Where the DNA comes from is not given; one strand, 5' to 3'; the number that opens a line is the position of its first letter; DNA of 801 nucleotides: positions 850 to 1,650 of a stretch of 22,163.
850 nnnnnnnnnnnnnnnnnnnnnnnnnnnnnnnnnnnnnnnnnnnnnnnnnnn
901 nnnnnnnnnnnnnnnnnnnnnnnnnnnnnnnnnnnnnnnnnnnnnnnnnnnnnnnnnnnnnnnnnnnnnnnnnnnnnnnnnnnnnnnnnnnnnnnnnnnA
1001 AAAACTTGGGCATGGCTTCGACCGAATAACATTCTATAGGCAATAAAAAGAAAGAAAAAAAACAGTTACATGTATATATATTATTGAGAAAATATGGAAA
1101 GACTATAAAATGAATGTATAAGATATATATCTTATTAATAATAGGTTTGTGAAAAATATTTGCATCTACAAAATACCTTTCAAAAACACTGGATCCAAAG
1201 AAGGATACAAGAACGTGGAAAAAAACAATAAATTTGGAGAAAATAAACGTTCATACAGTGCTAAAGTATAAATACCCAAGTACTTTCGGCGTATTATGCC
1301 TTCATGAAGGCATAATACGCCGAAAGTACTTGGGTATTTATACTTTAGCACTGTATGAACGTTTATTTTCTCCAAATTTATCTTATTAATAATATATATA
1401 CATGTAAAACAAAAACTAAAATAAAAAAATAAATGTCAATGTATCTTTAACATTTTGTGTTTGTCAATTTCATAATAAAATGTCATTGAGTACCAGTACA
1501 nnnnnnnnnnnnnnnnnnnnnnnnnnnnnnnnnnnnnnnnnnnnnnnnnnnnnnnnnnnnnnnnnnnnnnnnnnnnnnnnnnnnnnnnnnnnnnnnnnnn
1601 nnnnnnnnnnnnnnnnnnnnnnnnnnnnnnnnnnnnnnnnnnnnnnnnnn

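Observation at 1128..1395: Perfect 148-bp palindrome flanked by a 15-bp direct repeat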

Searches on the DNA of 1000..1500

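Call 34: search_rna_families(source=window, start=1000, end=1500, threshold=evalue, max_evalue=10)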
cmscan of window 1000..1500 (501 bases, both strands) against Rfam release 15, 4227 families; matches with E-value up to 10: 20.
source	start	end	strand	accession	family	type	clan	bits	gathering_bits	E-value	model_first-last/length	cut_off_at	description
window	1257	1352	-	RF04205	MIR2606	Gene; miRNA;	-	75.4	139.7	3.4e-12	1-165/165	no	MIR2606 microRNA precursor family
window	1257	1352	+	RF04205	MIR2606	Gene; miRNA;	-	75.4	139.7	3.4e-12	1-165/165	no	MIR2606 microRNA precursor family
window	1247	1363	+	RF03862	MIR5274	Gene; miRNA;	-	57.1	100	6.1e-12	1-95/95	no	MIR5274 microRNA precursor family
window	1246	1362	-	RF03862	MIR5274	Gene; miRNA;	-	57.1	100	6.1e-12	1-95/95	no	MIR5274 microRNA precursor family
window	1272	1337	+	RF03883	mir-9256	Gene; miRNA;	-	39.9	80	8.5e-07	1-67/67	no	mir-9256 microRNA precursor family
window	1272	1337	-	RF03883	mir-9256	Gene; miRNA;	-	39.9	80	8.5e-07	1-67/67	no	mir-9256 microRNA precursor family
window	1268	1343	+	RF00749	mir-208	Gene; miRNA;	-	35.1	56.4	1.6e-06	1-77/77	no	mir-208 microRNA precursor family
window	1266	1341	-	RF00749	mir-208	Gene; miRNA;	-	35.1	56.4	1.6e-06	1-77/77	no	mir-208 microRNA precursor family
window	1266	1341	+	RF00964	mir-938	Gene; miRNA;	-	35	84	1.6e-05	1-81/81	no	mir-938 microRNA precursor family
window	1268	1343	-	RF00964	mir-938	Gene; miRNA;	-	35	84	1.6e-05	1-81/81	no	mir-938 microRNA precursor family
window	1233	1377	+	RF02860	Arrc14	Gene; sRNA;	-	30.5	99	0.011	1-167/167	no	Actinobacillus sRNA 14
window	1213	1378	+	RF02612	BSR1350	Gene; sRNA;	-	27.8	216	0.0045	1-176/176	no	Brucella sRNA 1350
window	1278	1331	-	RF03263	MIR861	Gene; miRNA;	-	26.3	70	0.011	1-111/111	no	MIR861 microRNA precursor family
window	1242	1387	+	RF02815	Lig_thermometer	Cis-reg; thermoregulator;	-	22.3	51.5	0.63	1-205/205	no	Lig 5' UTR thermometer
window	1232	1377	+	RF02515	AfaR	Gene; sRNA;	-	17.7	100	1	9-168/234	no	AfaR small RNA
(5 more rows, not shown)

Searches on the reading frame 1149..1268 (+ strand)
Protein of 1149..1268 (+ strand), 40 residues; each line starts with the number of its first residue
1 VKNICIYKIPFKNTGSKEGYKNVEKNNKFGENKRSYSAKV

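Call 41: search_protein_families(library=pfam, proteins=[window:1149-1268:+], max_evalue=10)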
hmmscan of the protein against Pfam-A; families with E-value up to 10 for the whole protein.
seq(40 aa): 0 families

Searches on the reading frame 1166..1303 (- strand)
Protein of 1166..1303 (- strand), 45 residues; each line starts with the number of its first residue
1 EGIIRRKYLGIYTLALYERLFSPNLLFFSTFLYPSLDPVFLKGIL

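Call 41: search_protein_families(library=pfam, proteins=[window:1169-1303:-], max_evalue=10)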
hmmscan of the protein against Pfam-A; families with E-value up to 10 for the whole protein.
seq(45 aa): 0 families

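Call 47: search_protein_representatives(protein=window:1166-1303:-)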
Query: 45 residues. Proteins with E-value up to 0.001 (for the whole library): 1; up to 1e-10: 0; up to 1e-30: 0. The best 1 are listed.
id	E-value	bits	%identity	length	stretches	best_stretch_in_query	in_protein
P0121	5.8e-04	35.7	47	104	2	15-38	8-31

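Call 49: find_encoding_contigs(protein=P0121, flank=10000, max_places=10)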
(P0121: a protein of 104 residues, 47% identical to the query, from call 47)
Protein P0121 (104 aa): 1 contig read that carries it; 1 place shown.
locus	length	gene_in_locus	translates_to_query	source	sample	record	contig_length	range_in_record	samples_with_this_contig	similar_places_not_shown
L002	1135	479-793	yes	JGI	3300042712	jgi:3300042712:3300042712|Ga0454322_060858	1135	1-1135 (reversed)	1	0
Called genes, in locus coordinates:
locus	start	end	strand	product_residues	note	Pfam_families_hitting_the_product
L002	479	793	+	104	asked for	-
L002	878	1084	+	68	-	-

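Call 50: list_cluster_members(proteins=[P0121])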
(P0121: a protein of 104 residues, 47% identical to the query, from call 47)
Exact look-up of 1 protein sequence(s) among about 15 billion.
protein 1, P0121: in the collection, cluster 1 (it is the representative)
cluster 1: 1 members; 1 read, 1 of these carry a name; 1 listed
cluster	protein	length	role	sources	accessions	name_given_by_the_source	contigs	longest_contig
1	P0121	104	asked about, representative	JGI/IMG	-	hypothetical protein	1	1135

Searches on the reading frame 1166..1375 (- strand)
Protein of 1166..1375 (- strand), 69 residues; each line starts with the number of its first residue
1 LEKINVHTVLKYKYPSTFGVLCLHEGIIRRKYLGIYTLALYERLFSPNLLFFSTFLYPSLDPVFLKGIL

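Call 13: find_encoding_contigs(protein=window:1166-1375:-, flank=10000, max_places=10)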
Protein window:1166-1375:- (69 aa): no gene with exactly this product is on record in the collection.

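Call 24: find_homologous_proteins(query=window:1169-1375:-, max_evalue=10)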
Query seq(69 aa): no candidate shares three 5-residue words with the query. No homologue found.

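Call 41: search_protein_families(library=pfam, proteins=[window:1169-1375:-], max_evalue=10)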
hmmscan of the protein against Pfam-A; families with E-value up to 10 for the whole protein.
seq(69 aa): 0 families
